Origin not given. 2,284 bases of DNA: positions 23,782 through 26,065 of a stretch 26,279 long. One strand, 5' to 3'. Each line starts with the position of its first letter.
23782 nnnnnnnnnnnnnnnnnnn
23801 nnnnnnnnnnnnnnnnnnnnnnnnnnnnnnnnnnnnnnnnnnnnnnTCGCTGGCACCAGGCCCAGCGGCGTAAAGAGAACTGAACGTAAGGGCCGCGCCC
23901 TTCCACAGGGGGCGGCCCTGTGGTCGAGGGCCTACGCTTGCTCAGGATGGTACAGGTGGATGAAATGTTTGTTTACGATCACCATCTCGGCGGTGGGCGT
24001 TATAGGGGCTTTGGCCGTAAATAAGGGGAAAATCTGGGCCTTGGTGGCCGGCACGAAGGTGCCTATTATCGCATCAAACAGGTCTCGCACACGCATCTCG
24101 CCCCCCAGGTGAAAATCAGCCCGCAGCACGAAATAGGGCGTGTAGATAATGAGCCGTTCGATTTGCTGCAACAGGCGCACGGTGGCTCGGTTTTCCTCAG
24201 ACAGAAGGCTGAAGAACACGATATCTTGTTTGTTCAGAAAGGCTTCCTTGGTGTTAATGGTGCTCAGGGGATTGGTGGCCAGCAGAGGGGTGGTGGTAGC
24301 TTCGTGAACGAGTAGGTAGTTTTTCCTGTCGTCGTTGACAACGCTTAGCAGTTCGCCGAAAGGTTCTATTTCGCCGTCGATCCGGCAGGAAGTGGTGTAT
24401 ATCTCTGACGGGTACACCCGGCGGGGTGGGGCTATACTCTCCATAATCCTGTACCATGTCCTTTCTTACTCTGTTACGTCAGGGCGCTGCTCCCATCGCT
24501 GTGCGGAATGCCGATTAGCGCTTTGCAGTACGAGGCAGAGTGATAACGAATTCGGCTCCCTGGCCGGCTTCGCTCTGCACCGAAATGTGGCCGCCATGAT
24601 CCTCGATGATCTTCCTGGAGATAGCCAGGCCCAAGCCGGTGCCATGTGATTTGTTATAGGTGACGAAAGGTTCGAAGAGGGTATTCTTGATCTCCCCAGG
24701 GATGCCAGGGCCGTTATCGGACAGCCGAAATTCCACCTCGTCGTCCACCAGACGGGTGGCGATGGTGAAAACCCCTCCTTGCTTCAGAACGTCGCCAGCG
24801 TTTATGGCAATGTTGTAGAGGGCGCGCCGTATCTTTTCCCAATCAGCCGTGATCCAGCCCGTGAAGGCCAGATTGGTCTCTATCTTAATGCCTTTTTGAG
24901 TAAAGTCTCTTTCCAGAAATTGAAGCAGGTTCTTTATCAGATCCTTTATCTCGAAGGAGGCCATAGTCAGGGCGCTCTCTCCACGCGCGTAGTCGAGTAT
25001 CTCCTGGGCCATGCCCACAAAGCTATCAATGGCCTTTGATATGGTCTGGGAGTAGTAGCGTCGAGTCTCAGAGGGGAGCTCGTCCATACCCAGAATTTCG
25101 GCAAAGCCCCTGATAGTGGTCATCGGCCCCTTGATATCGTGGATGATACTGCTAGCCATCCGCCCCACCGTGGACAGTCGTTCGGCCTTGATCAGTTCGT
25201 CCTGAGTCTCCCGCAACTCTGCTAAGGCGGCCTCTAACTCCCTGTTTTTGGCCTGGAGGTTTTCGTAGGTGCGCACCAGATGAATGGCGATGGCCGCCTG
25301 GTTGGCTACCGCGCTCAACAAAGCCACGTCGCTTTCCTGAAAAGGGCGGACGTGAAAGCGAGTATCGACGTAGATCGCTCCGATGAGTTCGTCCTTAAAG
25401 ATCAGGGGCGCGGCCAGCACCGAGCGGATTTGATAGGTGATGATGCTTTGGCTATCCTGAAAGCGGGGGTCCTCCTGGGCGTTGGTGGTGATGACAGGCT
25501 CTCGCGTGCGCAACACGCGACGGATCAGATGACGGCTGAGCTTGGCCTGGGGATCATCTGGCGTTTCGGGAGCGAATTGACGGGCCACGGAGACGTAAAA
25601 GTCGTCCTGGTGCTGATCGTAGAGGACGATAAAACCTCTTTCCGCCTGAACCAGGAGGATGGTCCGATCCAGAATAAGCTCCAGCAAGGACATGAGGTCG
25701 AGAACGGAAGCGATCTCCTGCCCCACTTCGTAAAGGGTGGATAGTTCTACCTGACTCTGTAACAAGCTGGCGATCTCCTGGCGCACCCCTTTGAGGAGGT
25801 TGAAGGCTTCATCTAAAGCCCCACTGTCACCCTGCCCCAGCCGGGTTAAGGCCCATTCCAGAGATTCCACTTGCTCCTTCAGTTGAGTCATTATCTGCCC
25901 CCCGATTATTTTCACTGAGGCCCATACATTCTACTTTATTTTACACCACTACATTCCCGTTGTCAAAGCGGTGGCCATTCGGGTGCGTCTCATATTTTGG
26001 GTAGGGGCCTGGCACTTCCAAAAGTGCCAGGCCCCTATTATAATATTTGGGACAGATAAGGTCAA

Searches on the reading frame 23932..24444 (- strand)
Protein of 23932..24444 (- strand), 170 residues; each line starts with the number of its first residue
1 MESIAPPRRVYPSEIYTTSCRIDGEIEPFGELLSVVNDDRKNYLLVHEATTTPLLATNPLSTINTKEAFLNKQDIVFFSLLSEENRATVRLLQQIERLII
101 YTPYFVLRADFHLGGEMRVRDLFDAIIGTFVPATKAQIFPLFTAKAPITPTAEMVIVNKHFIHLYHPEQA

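Call 102: search_protein_families(library=pfam, proteins=[window:23932-24444:-], max_evalue=0.1)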
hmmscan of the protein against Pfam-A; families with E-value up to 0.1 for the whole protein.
window:23932-24444:- (170 aa): 1 family
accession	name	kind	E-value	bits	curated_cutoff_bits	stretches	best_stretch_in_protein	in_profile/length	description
PF20660.2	DUF6812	-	0.015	15.7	27.1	0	111-162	6-53/53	Family of unknown function (DUF6812)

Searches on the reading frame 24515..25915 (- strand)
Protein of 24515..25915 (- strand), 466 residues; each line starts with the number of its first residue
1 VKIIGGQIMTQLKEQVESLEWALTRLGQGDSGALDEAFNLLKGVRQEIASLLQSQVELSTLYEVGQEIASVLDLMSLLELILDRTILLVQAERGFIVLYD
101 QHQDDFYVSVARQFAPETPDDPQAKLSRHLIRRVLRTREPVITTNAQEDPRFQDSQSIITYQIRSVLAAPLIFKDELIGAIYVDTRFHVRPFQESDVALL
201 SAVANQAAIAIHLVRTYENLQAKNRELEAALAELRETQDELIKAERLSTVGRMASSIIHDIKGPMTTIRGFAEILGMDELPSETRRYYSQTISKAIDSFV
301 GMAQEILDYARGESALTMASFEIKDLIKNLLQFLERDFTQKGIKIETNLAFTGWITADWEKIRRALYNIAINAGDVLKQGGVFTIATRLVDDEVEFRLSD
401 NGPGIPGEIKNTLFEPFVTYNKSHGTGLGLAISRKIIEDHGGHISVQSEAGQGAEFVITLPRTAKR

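Call 102: search_protein_families(library=pfam, proteins=[window:24515-25915:-], max_evalue=0.1)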
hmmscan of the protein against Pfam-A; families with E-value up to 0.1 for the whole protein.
window:24515-25915:- (466 aa): 5 families
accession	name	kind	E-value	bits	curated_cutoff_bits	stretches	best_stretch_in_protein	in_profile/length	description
PF02518.31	HATPase_c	-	7.2e-23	81.6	26.4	1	358-463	2-110/111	Histidine kinase-, DNA gyrase B-, and HSP90-like ATPase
PF01590.32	GAF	-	3.4e-20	73.4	22.4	1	73-211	1-133/133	GAF domain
PF13185.12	GAF_2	-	4.9e-19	69.3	28.6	1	73-212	3-136/136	GAF domain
PF13492.12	GAF_3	-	1.2e-11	45.6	27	1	77-211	5-127/129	GAF domain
PF00512.31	HisKA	-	1.4e-10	41.5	26.9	1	251-314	3-65/66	His Kinase A (phospho-acceptor) domain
